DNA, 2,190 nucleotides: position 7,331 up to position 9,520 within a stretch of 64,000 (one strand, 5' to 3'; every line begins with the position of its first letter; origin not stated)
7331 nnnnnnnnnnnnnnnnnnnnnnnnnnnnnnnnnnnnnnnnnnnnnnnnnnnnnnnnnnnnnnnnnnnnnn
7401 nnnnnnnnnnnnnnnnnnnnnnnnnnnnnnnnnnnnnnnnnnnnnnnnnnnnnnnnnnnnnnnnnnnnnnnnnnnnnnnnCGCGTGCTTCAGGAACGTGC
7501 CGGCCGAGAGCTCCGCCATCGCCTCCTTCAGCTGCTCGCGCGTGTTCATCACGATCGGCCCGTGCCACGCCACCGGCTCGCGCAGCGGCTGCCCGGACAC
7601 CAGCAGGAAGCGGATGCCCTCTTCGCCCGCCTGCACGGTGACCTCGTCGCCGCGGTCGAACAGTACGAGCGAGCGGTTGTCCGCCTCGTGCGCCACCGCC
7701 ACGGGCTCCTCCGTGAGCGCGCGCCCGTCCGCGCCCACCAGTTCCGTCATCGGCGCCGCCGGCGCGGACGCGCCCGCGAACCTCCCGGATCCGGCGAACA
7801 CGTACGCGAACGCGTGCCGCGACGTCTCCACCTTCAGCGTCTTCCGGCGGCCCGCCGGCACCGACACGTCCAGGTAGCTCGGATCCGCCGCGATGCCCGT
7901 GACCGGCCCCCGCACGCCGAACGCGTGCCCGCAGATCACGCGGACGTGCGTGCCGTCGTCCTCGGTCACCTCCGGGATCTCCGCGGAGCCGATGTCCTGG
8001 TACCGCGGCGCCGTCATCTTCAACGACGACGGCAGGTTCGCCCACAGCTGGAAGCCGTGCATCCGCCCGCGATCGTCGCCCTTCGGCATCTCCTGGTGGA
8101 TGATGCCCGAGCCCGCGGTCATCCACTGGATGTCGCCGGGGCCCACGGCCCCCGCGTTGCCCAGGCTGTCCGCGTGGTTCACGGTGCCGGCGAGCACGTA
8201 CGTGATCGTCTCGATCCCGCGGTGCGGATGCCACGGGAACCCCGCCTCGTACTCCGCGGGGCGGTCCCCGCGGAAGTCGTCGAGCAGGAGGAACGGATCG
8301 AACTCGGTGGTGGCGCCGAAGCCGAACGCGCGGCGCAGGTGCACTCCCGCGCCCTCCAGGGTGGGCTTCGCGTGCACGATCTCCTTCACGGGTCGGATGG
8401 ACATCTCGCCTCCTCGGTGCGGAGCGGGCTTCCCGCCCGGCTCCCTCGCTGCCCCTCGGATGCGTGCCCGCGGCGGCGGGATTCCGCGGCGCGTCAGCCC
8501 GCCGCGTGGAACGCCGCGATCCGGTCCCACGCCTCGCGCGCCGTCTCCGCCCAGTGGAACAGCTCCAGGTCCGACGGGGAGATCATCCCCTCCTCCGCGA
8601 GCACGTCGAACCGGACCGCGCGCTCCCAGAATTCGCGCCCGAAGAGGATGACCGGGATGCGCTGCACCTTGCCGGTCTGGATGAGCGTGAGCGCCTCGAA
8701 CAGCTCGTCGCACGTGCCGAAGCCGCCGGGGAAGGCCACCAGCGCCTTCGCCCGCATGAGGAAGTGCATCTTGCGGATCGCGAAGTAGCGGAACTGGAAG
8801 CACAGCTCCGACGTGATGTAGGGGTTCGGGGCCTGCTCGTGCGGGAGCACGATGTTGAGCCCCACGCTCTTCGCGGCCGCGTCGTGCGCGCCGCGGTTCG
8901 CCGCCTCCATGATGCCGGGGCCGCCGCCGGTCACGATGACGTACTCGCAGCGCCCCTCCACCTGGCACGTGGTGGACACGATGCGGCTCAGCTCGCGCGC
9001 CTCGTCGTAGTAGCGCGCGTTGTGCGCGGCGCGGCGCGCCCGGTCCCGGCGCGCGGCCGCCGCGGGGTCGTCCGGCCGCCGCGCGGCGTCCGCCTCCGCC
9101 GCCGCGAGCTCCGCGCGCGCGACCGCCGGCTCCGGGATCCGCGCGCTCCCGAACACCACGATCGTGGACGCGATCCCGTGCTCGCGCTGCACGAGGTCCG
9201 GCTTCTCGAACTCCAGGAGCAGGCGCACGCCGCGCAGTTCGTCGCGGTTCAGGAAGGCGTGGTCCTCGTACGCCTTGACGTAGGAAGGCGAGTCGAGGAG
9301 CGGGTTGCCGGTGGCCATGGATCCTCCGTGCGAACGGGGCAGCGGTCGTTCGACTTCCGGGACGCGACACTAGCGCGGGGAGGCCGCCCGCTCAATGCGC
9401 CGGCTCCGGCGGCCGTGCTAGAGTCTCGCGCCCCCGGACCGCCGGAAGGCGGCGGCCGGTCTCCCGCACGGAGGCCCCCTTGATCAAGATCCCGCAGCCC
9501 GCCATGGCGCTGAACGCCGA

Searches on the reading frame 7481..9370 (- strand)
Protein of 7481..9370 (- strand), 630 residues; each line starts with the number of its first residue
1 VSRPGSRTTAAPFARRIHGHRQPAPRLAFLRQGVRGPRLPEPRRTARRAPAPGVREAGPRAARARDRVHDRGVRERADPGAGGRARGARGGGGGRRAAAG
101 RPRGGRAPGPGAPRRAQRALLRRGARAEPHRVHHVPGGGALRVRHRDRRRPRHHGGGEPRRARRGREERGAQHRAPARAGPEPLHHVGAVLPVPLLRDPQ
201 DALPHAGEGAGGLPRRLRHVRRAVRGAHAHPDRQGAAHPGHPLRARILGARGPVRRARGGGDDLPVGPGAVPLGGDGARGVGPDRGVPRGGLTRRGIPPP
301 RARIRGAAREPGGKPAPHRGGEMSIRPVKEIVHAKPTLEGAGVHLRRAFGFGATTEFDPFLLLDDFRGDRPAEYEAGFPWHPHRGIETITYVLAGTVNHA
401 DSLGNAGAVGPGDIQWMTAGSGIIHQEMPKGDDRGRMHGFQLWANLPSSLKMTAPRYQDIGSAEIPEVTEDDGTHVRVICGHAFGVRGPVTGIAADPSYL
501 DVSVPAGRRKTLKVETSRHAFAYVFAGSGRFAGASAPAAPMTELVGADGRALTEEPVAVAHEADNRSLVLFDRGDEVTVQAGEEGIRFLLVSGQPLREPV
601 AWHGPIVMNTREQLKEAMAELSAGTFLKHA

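Call 62: search_protein_families(library=pfam, proteins=[window:7481-9370:-])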
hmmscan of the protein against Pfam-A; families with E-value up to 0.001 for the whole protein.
window:7481-9370:- (630 aa): 2 families
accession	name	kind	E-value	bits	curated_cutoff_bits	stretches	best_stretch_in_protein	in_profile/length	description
PF02678.22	Pirin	-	2.1e-33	115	26.1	1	343-443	2-107/108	Pirin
PF05726.19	Pirin_C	-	2.6e-22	79.6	27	1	499-626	1-102/103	Pirin C-terminal cupin domain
